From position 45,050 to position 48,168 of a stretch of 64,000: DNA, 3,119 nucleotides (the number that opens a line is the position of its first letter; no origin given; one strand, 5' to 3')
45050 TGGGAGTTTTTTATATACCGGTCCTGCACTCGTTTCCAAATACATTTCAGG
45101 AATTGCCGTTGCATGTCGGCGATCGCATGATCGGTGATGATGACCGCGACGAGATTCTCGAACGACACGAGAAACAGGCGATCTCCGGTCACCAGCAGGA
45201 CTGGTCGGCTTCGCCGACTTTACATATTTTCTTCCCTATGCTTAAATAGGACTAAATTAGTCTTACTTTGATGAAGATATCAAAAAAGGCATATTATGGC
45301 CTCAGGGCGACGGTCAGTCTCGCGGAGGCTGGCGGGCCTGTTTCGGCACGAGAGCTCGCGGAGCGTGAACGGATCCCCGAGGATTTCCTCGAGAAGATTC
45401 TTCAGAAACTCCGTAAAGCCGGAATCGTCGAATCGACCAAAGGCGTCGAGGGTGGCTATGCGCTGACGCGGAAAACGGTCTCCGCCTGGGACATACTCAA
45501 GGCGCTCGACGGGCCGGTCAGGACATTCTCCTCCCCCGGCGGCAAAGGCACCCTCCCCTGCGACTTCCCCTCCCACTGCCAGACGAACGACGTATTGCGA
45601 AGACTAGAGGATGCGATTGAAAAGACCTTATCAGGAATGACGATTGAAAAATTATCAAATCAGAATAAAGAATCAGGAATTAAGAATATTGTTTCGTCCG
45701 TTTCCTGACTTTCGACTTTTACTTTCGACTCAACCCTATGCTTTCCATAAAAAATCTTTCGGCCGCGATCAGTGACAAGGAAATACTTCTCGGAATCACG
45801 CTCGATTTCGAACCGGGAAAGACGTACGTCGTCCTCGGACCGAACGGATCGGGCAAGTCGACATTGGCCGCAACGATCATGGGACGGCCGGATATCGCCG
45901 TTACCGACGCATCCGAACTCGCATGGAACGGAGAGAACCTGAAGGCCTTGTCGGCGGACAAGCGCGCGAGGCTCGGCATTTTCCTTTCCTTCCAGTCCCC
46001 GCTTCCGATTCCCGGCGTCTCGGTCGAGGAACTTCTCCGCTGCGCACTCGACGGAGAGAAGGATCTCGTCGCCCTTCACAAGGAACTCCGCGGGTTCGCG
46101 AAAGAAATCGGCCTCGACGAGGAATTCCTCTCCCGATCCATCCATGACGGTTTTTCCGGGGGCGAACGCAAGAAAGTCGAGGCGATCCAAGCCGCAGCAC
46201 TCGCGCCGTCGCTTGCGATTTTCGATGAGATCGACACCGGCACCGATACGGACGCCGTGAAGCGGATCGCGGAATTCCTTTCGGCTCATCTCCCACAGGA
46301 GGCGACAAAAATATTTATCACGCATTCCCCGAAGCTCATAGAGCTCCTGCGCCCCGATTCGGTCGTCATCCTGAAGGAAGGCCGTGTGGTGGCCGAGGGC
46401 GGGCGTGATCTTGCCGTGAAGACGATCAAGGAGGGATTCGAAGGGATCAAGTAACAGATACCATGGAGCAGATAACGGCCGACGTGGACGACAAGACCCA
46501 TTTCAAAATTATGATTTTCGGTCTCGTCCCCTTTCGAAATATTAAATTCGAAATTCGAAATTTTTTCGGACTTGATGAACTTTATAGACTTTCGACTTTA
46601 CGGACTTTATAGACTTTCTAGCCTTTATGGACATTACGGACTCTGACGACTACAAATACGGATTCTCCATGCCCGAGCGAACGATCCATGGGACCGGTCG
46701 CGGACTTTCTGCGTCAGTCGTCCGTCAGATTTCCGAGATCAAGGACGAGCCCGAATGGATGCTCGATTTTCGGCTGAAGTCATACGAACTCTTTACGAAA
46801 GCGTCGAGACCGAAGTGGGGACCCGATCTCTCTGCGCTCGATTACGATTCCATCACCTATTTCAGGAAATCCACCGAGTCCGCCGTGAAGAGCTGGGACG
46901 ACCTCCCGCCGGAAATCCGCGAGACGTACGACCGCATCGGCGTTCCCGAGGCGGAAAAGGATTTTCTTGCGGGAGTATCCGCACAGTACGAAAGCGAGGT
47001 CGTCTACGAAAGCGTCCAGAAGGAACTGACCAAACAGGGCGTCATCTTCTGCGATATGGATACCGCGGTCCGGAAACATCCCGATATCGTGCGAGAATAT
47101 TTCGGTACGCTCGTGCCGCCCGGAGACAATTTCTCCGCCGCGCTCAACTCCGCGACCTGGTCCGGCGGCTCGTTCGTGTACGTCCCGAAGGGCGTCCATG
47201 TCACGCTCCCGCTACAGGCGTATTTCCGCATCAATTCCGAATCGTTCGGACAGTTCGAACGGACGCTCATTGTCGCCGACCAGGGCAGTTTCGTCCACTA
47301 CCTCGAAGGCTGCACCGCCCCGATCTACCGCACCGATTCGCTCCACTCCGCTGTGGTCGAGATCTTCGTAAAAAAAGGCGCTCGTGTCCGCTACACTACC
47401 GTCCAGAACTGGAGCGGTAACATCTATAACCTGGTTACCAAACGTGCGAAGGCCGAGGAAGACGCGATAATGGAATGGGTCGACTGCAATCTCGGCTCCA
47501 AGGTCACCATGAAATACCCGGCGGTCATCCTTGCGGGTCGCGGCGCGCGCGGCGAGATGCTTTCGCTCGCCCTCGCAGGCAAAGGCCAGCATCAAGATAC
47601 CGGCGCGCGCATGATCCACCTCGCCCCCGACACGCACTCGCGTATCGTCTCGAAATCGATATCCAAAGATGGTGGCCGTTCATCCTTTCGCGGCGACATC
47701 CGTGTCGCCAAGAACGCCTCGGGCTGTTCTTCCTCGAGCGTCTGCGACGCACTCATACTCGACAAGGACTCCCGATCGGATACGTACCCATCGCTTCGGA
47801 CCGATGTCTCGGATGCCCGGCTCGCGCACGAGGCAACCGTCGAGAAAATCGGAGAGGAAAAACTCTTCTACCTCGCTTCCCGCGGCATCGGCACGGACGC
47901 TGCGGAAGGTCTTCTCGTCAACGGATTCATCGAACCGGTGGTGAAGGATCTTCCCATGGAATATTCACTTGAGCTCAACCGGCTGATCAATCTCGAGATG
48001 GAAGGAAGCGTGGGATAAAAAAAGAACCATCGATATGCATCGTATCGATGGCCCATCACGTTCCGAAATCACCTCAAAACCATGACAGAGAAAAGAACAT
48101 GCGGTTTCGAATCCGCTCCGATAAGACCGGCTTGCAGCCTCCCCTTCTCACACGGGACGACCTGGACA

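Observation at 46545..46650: Genome-specific minisatellite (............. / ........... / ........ units) dispersed at six or more loci, mostly at start-codon junctions of FeS-related genes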

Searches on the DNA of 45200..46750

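Call 82: search_rna_families(source=window, start=45200, end=46750, threshold=evalue, max_evalue=1)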
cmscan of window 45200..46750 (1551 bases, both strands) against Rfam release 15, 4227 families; matches with E-value up to 1: 0.
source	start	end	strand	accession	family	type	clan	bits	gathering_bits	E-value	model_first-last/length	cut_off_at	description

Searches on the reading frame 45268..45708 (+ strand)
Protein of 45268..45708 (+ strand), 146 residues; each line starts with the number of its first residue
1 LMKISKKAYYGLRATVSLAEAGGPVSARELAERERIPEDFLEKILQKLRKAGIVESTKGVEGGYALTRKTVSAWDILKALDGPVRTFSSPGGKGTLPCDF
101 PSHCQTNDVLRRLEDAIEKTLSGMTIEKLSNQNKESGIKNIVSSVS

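Call 11: search_protein_families(library=pfam, proteins=[window:45268-45708:+])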
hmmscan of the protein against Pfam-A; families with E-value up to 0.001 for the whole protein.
window:45268-45708:+ (146 aa): 3 families
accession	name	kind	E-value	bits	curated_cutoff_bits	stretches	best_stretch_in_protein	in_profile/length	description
PF02082.26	Rrf2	-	1.5e-30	106.4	30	1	4-131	1-131/132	Iron-dependent Transcriptional regulator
PF03444.21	HrcA_DNA-bdg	-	0.00022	21.2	21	1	21-73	20-72/79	Winged helix-turn-helix transcription repressor, HrcA DNA-binding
PF01978.25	TrmB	-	0.00023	21.4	25.6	0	23-59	21-57/68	Sugar-specific transcriptional regulator TrmB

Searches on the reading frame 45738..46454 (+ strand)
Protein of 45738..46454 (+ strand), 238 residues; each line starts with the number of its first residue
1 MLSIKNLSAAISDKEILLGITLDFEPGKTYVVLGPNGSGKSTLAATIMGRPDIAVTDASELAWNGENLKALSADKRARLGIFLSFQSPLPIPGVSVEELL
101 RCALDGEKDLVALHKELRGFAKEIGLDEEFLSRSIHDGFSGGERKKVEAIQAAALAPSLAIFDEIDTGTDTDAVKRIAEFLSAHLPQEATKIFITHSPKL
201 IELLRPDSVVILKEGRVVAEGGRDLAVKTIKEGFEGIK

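Call 11: search_protein_families(library=pfam, proteins=[window:45738-46454:+])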
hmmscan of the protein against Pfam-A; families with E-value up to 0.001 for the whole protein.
window:45738-46454:+ (238 aa): 4 families
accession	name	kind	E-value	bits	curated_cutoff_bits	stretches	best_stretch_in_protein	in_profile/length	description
PF00005.33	ABC_tran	-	2.4e-17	64.2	25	1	19-164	3-134/137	ABC transporter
PF02463.25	SMC_N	-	1.1e-07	32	40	0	20-47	18-44/220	RecF/RecN/SMC N terminal domain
PF13304.12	AAA_21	-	1.4e-07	32.3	27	0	152-202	253-304/304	AAA domain, putative AbiEii toxin, Type IV TA system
PF00488.27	MutS_V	-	0.00099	19.6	30.2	0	145-205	66-128/188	MutS domain V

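Call 17: find_encoding_contigs(protein=window:45738-46454:+, flank=10000)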
Protein window:45738-46454:+ (238 aa): no gene with exactly this product is on record in the collection.

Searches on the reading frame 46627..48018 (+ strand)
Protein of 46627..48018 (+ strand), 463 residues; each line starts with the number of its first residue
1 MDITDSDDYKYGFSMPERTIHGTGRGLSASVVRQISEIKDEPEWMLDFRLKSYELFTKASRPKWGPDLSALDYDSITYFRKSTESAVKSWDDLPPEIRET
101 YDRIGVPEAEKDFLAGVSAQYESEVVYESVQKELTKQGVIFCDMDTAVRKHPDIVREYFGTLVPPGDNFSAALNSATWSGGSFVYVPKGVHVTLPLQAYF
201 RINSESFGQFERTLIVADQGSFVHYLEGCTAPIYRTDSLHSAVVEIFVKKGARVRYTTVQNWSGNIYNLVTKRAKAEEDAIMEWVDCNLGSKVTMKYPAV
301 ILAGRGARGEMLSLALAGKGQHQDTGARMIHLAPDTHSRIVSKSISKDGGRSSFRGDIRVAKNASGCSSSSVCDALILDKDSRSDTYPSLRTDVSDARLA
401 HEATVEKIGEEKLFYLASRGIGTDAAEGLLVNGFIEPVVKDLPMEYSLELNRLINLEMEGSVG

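Call 11: search_protein_families(library=pfam, proteins=[window:46627-48018:+])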
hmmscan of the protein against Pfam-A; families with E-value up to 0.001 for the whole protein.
window:46627-48018:+ (463 aa): 2 families
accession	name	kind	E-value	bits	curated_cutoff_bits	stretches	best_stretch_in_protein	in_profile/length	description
PF01458.23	SUFBD_core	-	3e-83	279.3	27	1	200-434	1-232/232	SUF system FeS cluster assembly, SufBD core domain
PF19295.5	SufBD_N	-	5e-11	43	23.5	1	127-197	100-171/172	SufBD protein N-terminal region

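Call 12: find_related_loci(query=window:46627-48018:+, collection=genome_contigs, flank=10000)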
Query window:46627-48018:+ (463 aa) in genome_contigs; peptide patterns used: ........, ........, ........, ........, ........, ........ (x = any residue, [..] = any of these).
600 stretches matched a pattern (row limit reached: there are more); 580 encode a relative of the query (tblastn E <= 1e-3); the best 80 are kept; 80 distinct loci.
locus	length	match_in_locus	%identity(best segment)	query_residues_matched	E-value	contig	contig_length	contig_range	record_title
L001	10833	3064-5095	93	11-463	0e+0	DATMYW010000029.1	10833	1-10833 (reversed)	MAG TPA_asm: Candidatus Fimivivens sp. isolate SMAG_U13158 k141_23863, whole genome shotgun sequence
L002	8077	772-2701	71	7-463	0e+0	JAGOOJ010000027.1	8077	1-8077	MAG: Candidatus Moraniibacteriota bacterium isolate Gw_Eff_bin_190 Gw_Eff_25494_length_8077_cov_13.575472, whole genome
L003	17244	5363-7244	71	8-463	0e+0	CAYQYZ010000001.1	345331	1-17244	MAG TPA_asm: uncultured Gammaproteobacteria bacterium isolate SRP286056_co1_376 genome assembly, contig: NODE_7_length_3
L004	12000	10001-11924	71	5-458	0e+0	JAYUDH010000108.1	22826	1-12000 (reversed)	MAG: Candidatus Moraniibacteriota bacterium isolate GFS_7157 GFS_7157_107, whole genome shotgun sequence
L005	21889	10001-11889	70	8-463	0e+0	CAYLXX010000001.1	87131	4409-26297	MAG TPA_asm: uncultured Gammaproteobacteria bacterium isolate SRP200132_co2_273 genome assembly, contig: NODE_101_length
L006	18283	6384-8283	69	8-463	0e+0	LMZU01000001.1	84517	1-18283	MAG: Microgenomates bacterium OLB23 UZ22_OP11002CONTIG000001, whole genome shotgun sequence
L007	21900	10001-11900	69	8-463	0e+0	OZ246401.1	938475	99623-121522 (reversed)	MAG: uncultured Gammaproteobacteria bacterium isolate SRP278252_co2_763 genome assembly, chromosome: 1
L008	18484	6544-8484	66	6-463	0e+0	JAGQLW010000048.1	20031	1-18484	MAG: Candidatus Moraniibacteriota bacterium isolate HKST-UBA26 2008_467550, whole genome shotgun sequence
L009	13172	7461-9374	68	8-463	0e+0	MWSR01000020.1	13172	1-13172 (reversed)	MAG: Microgenomates bacterium UTCPR1 contig_5716, whole genome shotgun sequence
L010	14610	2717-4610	68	8-463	0e+0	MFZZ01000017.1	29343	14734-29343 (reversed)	MAG: Candidatus Roizmanbacteria bacterium RIFCSPHIGHO2_12_FULL_38_13 rifcsphigho2_12_scaffold_1922, whole genome shotgun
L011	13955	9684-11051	68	8-463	0e+0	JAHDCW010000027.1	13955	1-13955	MAG: Candidatus Paceibacterota bacterium isolate MAG-143 RZ_12534, whole genome shotgun sequence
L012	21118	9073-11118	64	8-463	0e+0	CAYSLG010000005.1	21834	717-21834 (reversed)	MAG TPA_asm: uncultured Gammaproteobacteria bacterium isolate binchicken_co251_965 genome assembly, contig: NODE_3286_le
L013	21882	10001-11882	67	20-463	0e+0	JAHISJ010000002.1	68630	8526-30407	MAG: Patescibacteria group bacterium isolate MM_PC_MetaG.mb.169 MM_PC_MetaG.mb.169_k141_76940, whole genome shotgun sequ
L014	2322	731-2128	64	2-463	0e+0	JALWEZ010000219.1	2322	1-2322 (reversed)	MAG: Candidatus Moraniibacteriota bacterium isolate T11_metabat2_scaf2bin.017 T11_NODE_69135_length_2322_cov_2.086105, w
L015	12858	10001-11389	64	3-463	0e+0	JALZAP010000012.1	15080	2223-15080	MAG: Candidatus Dormiibacterota bacterium isolate KAP bin94 SD1490_NODE_1233_length_15080_cov_1.003344, whole genome sho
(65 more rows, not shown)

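Call 13: find_encoding_contigs(protein=window:46627-48018:+, flank=10000)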
Protein window:46627-48018:+ (463 aa): no gene with exactly this product is on record in the collection.
